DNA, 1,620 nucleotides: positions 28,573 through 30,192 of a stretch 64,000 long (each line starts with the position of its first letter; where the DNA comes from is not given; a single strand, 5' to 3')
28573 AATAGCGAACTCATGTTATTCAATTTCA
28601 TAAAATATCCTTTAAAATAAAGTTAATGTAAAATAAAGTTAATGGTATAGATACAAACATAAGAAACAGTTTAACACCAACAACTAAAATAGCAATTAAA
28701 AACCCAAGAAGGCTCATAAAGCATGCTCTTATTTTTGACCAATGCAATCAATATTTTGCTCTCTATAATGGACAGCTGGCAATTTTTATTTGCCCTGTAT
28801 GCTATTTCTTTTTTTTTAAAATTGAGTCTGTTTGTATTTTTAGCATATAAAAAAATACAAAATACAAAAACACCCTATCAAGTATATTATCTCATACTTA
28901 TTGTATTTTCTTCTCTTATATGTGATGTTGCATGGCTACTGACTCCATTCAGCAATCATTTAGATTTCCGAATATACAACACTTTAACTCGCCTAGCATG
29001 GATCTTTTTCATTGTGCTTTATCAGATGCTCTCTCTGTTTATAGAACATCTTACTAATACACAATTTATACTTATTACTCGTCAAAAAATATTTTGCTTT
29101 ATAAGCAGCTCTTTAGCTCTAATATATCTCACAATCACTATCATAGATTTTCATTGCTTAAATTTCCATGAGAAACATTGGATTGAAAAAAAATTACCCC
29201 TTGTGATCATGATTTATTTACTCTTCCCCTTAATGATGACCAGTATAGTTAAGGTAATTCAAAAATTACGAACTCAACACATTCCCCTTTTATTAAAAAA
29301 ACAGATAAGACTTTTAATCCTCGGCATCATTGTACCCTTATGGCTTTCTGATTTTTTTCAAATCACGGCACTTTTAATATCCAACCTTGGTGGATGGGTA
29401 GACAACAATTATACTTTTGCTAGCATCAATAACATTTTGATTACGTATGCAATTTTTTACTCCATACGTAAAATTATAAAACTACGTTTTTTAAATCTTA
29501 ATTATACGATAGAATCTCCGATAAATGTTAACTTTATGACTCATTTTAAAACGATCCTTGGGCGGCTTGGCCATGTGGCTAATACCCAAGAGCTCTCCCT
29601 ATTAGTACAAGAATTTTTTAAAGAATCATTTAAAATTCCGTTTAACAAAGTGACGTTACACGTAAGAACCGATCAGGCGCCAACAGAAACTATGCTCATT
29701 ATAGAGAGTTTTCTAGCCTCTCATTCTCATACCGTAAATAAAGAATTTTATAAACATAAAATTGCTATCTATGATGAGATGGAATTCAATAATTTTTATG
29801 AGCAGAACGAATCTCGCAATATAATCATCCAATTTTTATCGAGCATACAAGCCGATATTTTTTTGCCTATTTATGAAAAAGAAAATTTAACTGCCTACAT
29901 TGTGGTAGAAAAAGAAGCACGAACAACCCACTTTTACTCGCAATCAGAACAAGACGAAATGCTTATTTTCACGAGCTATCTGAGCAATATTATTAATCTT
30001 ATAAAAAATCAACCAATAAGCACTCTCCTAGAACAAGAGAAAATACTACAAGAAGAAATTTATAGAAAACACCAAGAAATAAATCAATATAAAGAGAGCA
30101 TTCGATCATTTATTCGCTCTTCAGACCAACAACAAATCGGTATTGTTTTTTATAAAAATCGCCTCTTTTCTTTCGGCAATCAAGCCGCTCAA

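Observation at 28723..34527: Tandem pair of membrane-anchored, ATPase-dead NtrC-like regulators (7TM - GAF - PAS - degenerate AAA+ - Fis HTH)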

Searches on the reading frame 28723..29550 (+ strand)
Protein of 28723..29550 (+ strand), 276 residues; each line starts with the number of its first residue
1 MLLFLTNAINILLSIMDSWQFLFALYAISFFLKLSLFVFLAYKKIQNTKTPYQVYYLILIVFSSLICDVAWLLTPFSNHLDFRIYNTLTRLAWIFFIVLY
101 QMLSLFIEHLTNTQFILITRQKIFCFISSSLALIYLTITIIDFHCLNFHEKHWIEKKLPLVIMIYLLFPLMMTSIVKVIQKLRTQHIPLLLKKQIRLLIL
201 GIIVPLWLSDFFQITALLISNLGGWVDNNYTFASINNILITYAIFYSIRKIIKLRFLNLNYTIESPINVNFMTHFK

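Call 32: search_protein_families(library=pfam, proteins=[window:28723-29550:+], max_evalue=10)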
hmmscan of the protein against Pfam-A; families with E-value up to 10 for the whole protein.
window:28723-29550:+ (276 aa): 0 families

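Call 63: search_protein_families(library=pfam, alignment_id=A8, max_evalue=10)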
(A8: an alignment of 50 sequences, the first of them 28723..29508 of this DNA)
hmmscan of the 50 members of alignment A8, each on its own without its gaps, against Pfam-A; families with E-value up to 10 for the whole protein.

A. member 1, window:28723-29508:+ (262 aa): 0 families

B. families by the number of members that match (of 50 scanned): 28 families (the first 25 are shown)
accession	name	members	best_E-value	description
PF11190.13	DUF2976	1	0.011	Protein of unknown function (DUF2976)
PF09775.14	Keratin_assoc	1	0.022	Keratinocyte-associated protein 2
PF09527.15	ATPase_gene1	1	0.038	Putative F0F1-ATPase subunit Ca2+/Mg2+ transporter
PF11877.13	DUF3397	1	0.048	Protein of unknown function (DUF3397)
PF15982.10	TMEM135_C_rich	1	0.051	N-terminal cysteine-rich region of Transmembrane protein 135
PF22999.2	LTN1_E3_ligase_6th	1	0.054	LTN1 family HEAT repeat region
PF02439.20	Adeno_E3_CR2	1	0.079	Adenovirus E3 region protein CR2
PF18151.6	DUF5601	1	0.11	Domain of unknown function (DUF5601)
PF19983.4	DUF6419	1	0.12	Family of unknown function (DUF6419)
PF24008.1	DUF7322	1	0.12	Domain of unknown function (DUF7322)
PF13150.11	TraL_transposon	1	0.13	Conjugative transposon protein TraL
PF06480.20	FtsH_ext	1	0.14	FtsH Extracellular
PF14715.11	FixP_N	1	0.14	N-terminal domain of cytochrome oxidase-cbb3, FixP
PF10795.14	DUF2607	1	0.18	Protein of unknown function (DUF2607)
PF23906.1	DUF7248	1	0.19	Family of unknown function (DUF7248)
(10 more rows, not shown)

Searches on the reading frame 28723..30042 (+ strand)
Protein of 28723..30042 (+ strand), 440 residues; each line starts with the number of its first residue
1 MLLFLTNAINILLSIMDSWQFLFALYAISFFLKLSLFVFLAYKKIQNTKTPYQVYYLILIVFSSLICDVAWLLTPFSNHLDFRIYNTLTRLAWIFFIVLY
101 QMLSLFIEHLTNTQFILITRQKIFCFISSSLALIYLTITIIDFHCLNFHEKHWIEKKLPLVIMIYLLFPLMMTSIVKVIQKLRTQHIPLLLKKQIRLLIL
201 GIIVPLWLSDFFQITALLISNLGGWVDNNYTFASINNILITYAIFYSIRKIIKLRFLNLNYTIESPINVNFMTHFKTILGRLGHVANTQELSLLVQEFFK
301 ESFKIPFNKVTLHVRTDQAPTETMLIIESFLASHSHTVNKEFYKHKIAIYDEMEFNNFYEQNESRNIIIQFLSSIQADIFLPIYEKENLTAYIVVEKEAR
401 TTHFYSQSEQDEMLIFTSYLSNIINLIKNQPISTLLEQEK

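Call 45: predict_structure(alignment_id=A4)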
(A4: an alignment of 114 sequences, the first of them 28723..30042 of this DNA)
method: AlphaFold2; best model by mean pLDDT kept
length: 440 residues; sequences in the alignment: 114
mean_pLDDT: 87.0   pTM: 0.82
mean pLDDT of the five models: 87.0, 85.7, 85.3, 84.3, 83.5
residues with pLDDT >= 90: 233; 70-90: 168; 50-70: 30; < 50: 9
segments of 3 or more residues with pLDDT < 50: 256-264
pLDDT, mean of each block of 10 residues (from residue 1): 94 90 95 96 87 93 96 90 92 97 96 91 98 95 89 90 96 96 90 91 94 85 67 90 87 51 56 81 84 92 92 81 83 81 86 84 89 93 88 91 82 90 83 57
secondary structure, 60 per line:
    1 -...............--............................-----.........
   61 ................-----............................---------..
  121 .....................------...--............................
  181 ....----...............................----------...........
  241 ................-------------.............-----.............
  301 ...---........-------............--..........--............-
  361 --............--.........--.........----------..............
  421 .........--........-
elements in order: H2-16 H19-46 H52-76 H82-109 H119-141 H153-184 H189-219 H230-256 H270-282 H288-303 E310-314 H322-333 H336-345 H350-359 H363-374 E377-385 E388-396 H407-429 H432-439

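Call 51: fold_search(model_id=the predicted structure, library=pdb)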
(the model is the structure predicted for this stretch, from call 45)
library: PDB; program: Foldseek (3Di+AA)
matches with E <= 10: 879; with E <= 0.001: 0
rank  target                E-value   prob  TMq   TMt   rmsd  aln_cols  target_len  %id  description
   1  4xt1_A                2.9e-03  1.00  0.30  0.42   7.9       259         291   11  Structure of a nanobody-bound viral GPCR bound to human chemokine CX3CL1 (released 2015-03-04)
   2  8zfa_R                4.9e-03  1.00  0.31  0.44   7.4       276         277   14  Cryo-EM structure of the xtGPR4-Gs complex in pH7.2 (released 2025-02-26)
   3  9jr3_R                6.4e-03  1.00  0.32  0.37   7.9       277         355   13  Cryo-EM structure of PTH-PTH1R-Gq (tilted state) (released 2024-10-16)
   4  9jr2_R                7.0e-03  1.00  0.32  0.38   7.8       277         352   13  Cryo-EM structure of PTH-PTH1R-Gq (upright state) (released 2024-10-16)
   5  8iz4_R                1.1e-02  1.00  0.37  0.53   6.5       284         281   18  Lysophosphatidylserine receptor GPR34-Gi complex (released 2024-04-10)
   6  8zfb                  1.1e-02  1.00  0.33  0.46   7.1       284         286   13  Cryo-EM structure of the receptor of xtGPR4-Gs complex in pH7.2 (released 2025-02-26)
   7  9lxr_R                1.3e-02  1.00  0.38  0.52  10.0       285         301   11  A Cryo-EM structure of LA-PTH-PTH1R-Beta-arrestin1 complex (state 1 conformation) (released 2025-09-10)
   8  9ly2_R                1.5e-02  1.00  0.38  0.47   9.0       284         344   12  A Cryo-EM structure of LA-PTH-PTH1R-V2RT-Beta-arrestin1 complex (state 1 conformation) (released 2026-03-04)
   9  8yg4_R                1.5e-02  1.00  0.35  0.48  12.0       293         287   10  A cryo-EM structure of LA-PTH-R1-PTH1R-Gs complex structure (released 2025-09-03)
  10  5wb2_A                1.5e-02  1.00  0.31  0.32   8.0       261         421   13  US28 bound to engineered chemokine CX3CL1.35 and nanobodies (released 2018-06-13)
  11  9lxp_R                1.6e-02  1.00  0.36  0.48   9.7       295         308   12  A Cryo-EM structure of LA-PTH-PTH1R-Beta-arrestin1 complex (state 2 conformation) (released 2026-03-04)
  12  8zd1_R                1.7e-02  1.00  0.32  0.45   7.9       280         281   12  Cryo-EM structure of the xGPR4-Gs complex in pH6.2 (released 2025-02-26)
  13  9kt9_R                1.7e-02  0.99  0.28  0.39   9.0       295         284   14  Cryo-EM structure of HCA1-Gi complex with 3,5-DHBA (released 2025-12-10)
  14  7y12_R                1.8e-02  1.00  0.33  0.49   6.8       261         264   11  Cryo-EM structure of MrgD-Gi complex with beta-alanine (released 2022-07-20)
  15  7xav_A                1.8e-02  1.00  0.35  0.49   7.4       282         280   12  Structure of somatostatin receptor 2 bound with lanreotide. (released 2022-08-31)
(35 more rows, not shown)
